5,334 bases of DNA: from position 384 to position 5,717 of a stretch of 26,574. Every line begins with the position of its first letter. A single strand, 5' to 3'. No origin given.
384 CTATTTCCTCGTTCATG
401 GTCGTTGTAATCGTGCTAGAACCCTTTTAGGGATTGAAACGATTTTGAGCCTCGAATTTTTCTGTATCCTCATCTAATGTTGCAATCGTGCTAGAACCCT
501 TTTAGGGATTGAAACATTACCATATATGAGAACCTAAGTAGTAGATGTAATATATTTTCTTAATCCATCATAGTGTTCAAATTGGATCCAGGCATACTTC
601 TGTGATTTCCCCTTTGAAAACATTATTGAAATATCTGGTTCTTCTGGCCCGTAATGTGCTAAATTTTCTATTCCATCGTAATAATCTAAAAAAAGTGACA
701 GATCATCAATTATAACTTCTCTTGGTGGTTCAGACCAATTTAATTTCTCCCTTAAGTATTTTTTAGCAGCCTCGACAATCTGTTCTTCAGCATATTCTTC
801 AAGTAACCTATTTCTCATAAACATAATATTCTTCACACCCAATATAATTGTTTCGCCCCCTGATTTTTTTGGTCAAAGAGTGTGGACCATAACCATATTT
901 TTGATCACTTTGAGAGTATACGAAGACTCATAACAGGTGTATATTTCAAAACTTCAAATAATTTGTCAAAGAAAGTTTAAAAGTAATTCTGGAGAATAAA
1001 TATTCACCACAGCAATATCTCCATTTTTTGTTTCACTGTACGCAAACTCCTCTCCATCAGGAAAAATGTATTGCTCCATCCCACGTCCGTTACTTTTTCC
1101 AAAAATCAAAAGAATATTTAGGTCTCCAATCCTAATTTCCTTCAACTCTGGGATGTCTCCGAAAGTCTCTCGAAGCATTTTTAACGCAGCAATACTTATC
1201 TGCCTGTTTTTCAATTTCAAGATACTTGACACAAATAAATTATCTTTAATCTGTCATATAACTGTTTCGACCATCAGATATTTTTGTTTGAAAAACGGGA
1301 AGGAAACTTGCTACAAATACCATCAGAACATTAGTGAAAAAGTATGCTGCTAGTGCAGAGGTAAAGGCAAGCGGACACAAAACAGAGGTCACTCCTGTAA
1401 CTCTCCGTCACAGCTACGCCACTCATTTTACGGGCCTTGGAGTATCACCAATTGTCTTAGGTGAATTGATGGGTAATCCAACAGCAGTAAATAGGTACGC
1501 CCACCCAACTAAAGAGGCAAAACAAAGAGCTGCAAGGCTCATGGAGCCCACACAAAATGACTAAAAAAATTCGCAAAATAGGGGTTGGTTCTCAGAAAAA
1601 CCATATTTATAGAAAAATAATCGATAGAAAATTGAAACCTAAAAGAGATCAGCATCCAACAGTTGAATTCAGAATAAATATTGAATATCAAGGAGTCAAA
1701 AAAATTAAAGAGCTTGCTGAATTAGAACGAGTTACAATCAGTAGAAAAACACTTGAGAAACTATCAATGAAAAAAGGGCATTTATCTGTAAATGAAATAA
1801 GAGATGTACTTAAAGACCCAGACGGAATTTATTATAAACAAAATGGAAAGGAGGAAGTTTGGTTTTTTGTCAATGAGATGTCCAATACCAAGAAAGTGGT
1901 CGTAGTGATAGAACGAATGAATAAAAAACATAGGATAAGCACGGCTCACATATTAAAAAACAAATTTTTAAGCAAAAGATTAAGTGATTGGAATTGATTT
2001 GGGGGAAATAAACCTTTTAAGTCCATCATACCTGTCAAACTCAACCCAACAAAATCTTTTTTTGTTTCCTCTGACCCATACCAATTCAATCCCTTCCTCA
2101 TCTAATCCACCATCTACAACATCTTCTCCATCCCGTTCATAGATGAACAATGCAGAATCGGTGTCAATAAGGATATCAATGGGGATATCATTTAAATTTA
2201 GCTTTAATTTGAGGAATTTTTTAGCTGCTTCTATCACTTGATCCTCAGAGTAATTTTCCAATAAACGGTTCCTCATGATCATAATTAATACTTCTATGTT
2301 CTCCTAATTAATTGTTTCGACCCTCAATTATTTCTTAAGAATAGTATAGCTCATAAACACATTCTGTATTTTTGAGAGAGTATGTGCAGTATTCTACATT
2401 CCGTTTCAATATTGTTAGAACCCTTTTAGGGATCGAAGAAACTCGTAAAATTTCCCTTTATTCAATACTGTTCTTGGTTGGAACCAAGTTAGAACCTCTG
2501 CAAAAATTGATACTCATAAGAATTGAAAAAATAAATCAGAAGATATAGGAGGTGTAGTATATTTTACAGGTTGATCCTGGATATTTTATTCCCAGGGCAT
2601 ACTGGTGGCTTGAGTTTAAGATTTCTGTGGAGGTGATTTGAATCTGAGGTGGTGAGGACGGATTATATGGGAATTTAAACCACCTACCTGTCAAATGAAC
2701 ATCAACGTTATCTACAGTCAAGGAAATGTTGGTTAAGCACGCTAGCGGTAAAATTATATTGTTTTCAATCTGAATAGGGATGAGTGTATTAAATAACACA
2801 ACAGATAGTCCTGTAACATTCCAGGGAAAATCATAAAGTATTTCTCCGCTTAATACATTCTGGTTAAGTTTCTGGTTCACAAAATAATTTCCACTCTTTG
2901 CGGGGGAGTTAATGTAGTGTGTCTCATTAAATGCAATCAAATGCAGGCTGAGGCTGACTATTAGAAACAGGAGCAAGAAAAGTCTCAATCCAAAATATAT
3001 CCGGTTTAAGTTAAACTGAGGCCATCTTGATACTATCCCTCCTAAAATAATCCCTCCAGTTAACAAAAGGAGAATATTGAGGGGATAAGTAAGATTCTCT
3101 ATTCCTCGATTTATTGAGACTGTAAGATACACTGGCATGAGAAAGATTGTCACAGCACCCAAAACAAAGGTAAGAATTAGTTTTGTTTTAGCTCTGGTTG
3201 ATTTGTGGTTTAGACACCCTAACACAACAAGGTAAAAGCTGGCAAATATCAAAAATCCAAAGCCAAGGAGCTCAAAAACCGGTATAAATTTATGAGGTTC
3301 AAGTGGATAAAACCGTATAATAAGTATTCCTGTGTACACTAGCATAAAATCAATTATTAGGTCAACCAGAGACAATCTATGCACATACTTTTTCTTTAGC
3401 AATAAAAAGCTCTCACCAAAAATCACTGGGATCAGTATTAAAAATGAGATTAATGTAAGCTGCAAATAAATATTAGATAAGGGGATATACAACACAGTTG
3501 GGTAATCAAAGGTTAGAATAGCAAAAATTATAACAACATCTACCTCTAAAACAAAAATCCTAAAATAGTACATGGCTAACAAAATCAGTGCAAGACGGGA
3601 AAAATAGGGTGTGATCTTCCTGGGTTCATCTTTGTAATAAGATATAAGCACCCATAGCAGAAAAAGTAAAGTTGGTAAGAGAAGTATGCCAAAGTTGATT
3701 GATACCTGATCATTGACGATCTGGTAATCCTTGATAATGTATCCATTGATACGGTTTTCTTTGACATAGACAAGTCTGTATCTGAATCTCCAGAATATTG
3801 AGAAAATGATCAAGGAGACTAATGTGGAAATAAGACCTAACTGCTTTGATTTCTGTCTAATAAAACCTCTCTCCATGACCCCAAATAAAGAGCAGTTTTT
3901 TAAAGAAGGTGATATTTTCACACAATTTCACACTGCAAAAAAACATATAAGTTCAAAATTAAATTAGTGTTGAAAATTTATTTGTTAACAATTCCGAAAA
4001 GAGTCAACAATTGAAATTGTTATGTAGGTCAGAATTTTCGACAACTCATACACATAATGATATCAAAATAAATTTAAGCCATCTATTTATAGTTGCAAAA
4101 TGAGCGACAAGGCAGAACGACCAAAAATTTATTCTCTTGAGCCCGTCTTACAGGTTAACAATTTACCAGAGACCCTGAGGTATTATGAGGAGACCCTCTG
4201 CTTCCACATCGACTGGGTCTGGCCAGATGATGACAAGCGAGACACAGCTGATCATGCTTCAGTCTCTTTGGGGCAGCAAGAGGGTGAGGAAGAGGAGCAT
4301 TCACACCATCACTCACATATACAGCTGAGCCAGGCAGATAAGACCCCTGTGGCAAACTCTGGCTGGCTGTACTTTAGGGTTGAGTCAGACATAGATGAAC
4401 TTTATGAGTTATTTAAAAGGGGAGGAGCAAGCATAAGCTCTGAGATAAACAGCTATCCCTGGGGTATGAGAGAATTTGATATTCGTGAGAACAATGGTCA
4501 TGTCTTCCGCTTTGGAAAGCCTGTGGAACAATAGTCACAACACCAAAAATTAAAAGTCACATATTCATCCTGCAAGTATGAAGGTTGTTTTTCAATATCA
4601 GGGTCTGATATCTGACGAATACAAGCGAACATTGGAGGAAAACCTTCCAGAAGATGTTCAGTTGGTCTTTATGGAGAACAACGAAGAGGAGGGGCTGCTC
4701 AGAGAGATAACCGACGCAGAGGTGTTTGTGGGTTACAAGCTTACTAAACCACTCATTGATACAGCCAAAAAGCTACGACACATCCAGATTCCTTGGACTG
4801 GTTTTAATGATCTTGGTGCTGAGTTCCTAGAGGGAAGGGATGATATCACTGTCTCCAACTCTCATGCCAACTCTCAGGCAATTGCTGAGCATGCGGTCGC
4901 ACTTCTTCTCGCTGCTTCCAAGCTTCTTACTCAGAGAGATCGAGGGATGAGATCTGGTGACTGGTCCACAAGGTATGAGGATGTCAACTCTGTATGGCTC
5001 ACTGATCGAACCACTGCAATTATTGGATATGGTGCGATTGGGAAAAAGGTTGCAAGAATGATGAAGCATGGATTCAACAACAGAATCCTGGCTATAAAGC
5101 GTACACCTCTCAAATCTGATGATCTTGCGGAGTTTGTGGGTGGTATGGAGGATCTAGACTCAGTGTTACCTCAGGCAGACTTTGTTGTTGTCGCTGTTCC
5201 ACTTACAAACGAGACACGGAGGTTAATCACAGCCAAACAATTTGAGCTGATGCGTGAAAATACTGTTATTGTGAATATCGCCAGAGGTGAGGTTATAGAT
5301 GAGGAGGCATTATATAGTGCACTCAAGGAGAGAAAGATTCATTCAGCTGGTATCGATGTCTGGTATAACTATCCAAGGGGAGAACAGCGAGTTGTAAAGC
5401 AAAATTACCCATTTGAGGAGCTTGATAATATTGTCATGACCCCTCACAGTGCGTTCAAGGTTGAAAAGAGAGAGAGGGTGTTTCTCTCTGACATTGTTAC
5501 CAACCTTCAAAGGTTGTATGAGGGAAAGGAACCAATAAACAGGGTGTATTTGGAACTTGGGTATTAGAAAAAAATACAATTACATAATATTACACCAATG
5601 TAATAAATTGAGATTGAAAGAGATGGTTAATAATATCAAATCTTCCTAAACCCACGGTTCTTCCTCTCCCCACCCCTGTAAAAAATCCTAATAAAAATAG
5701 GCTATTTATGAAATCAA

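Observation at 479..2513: CRISPR array interrupted by a 1.9-kb gene island and resumed by a hidden degenerate repeat-spacer-repeat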

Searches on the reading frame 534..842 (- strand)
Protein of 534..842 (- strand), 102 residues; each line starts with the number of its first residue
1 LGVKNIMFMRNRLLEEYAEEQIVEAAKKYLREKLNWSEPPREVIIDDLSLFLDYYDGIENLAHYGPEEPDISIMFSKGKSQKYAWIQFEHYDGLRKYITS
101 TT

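Call 5: search_protein_families(library=pfam, proteins=[window:534-842:-], max_evalue=0.1)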
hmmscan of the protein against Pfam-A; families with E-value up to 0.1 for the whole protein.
window:534-842:- (102 aa): 2 families
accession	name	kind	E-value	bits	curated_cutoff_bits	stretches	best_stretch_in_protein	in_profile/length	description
PF00076.28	RRM_1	-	0.074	13.4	20.7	0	63-98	21-56/70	RNA recognition motif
PF13182.11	DUF4007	-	0.078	12.5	27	1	8-68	113-171/288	Protein of unknown function (DUF4007)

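Call 20: search_protein_families(library=ncbifam, proteins=[window:534-842:-], max_evalue=0.01)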
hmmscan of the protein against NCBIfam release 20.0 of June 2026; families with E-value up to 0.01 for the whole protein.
window:534-842:- (102 aa): 0 families

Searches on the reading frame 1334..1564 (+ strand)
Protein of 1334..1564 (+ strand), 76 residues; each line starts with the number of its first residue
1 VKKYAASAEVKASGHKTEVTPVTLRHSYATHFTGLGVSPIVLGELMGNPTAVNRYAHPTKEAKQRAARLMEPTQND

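Call 5: search_protein_families(library=pfam, proteins=[window:1334-1564:+], max_evalue=0.1)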
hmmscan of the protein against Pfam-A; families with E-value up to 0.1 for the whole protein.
window:1334-1564:+ (76 aa): 1 family
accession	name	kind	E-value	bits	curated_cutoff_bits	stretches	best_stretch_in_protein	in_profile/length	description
PF00589.27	Phage_integrase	-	0.00036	20.8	27.1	1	10-61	118-171/172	Phage integrase family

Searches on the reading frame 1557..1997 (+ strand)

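Call 5: search_protein_families(library=pfam, proteins=[window:1557-1997:+], max_evalue=0.1)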
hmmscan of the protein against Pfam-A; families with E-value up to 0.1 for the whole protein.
window:1557-1997:+ (146 aa): 6 families
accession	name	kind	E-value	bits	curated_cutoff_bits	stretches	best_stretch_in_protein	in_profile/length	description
PF18812.6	PBECR3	-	7.5e-05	23.1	30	1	58-136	32-111/115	phage-Barnase-EndoU-ColicinE5/D-RelE like nuclease3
PF18810.6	PBECR2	-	0.00024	21.7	27.1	1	48-141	14-112/120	phage-Barnase-EndoU-ColicinE5/D-RelE like nuclease2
PF15036.11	IL34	-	0.0017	19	27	1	35-87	32-84/158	Interleukin 34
PF14076.12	DUF4258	-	0.039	14.7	25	1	70-130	8-69/71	Domain of unknown function (DUF4258)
PF04365.19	BrnT_toxin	-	0.074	13.8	34.5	0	72-127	11-67/77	Ribonuclease toxin, BrnT, of type II toxin-antitoxin system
PF00923.25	TAL_FSA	-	0.092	12.5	27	0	43-84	206-248/285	Transaldolase/Fructose-6-phosphate aldolase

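Call 20: search_protein_families(library=ncbifam, proteins=[window:1557-1997:+], max_evalue=0.01)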
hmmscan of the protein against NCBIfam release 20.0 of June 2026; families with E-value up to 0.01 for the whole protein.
window:1557-1997:+ (146 aa): 1 family
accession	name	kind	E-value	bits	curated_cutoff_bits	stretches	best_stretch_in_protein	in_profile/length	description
TIGR02347.1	chap_CCT_zeta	equivalog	0.0071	14.9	587.15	1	60-124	316-383/531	T-complex protein 1 subunit zeta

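Call 91: search_protein_families(library=padloc, proteins=[window:1557-1997:+], max_evalue=0.001)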
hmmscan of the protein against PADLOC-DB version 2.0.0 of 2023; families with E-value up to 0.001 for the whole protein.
window:1557-1997:+ (146 aa): 0 families

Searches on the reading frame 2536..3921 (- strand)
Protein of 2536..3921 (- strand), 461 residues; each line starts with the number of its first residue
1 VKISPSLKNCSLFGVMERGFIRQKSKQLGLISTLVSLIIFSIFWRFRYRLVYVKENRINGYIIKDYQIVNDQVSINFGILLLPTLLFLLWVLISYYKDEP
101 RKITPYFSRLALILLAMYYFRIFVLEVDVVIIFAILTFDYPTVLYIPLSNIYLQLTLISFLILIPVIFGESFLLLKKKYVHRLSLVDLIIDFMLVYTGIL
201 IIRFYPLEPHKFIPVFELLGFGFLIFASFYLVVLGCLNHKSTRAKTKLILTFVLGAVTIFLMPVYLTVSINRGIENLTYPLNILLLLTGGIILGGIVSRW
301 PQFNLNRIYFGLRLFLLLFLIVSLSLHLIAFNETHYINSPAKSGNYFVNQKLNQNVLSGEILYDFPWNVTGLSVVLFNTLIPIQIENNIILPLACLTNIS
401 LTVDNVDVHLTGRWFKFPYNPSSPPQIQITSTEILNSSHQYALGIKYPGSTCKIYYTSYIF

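Call 5: search_protein_families(library=pfam, proteins=[window:2536-3921:-], max_evalue=0.1)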
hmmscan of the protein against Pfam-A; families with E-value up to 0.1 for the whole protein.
window:2536-3921:- (461 aa): 0 families

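Call 20: search_protein_families(library=ncbifam, proteins=[window:2536-3921:-], max_evalue=0.01)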
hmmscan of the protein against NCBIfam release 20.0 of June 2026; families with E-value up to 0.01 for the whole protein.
window:2536-3921:- (461 aa): 0 families

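Call 51: find_homologous_proteins(query=window:2536-3921:-)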
Query window:2536-3921:- (461 aa): 1 proteins with E <= 0.001 among 8000 candidates. Only proteins of 253 to 807 residues were searched: fused or split forms outside these lengths cannot appear, so this answer is no evidence that the protein stands alone or is whole; lengths 'longer' or 'shorter' looks for them.
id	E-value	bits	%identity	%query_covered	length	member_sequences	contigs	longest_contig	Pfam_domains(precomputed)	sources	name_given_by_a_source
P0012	1.2e-283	959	100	97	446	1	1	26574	-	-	-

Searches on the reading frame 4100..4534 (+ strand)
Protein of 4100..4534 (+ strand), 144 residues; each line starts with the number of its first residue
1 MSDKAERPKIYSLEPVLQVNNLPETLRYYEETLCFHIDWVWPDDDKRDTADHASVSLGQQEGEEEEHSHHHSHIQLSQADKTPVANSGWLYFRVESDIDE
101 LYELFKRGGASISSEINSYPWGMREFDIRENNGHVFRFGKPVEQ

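Call 5: search_protein_families(library=pfam, proteins=[window:4100-4534:+], max_evalue=0.1)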
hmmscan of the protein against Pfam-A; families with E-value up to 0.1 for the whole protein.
window:4100-4534:+ (144 aa): 2 families
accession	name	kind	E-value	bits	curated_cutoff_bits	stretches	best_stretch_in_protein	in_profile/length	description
PF00903.31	Glyoxalase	-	1.4e-11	45.3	20.6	1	16-138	6-121/121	Glyoxalase/Bleomycin resistance protein/Dioxygenase superfamily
PF12681.13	Glyoxalase_2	-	4.3e-05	23.9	30.1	1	15-142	4-117/118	Glyoxalase-like domain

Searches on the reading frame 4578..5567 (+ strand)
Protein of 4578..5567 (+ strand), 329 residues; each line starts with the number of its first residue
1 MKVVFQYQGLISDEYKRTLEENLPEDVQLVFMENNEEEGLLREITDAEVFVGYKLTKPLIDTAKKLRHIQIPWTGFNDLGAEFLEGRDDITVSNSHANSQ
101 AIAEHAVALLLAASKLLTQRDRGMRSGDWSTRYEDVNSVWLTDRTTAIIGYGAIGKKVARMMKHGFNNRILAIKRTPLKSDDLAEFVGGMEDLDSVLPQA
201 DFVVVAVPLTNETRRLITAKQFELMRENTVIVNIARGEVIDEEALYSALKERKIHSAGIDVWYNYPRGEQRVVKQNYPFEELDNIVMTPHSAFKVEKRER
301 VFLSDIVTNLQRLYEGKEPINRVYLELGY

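Call 90: search_protein_families(library=pfam, proteins=[window:4578-5567:+], max_evalue=0.001)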
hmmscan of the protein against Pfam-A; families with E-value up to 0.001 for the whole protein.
window:4578-5567:+ (329 aa): 7 families
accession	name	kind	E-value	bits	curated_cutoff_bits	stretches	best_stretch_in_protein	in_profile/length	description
PF02826.25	2-Hacid_dh_C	-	1.8e-48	164.7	25.1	1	107-292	1-178/178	D-isomer specific 2-hydroxyacid dehydrogenase, NAD binding domain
PF00389.36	2-Hacid_dh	-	4.2e-08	33.4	24.6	1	15-323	11-133/134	D-isomer specific 2-hydroxyacid dehydrogenase, catalytic domain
PF01488.26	Shikimate_DH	-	2.2e-06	28.3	24.3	1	141-237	10-114/138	Shikimate / quinate 5-dehydrogenase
PF03446.21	NAD_binding_2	-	2.7e-06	27.9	21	1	147-258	3-116/161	NAD binding domain of 6-phosphogluconate dehydrogenase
PF00670.27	AdoHcyase_NAD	-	2.3e-05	25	27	1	139-254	19-131/162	S-adenosyl-L-homocysteine hydrolase, NAD binding domain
PF03807.23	F420_oxidored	-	4.4e-05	24.4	21.6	1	147-211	3-71/94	NADP oxidoreductase coenzyme F420-dependent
PF07991.19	KARI_N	-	0.00055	20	20.6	1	141-241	2-100/165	Acetohydroxy acid isomeroreductase, NADPH-binding domain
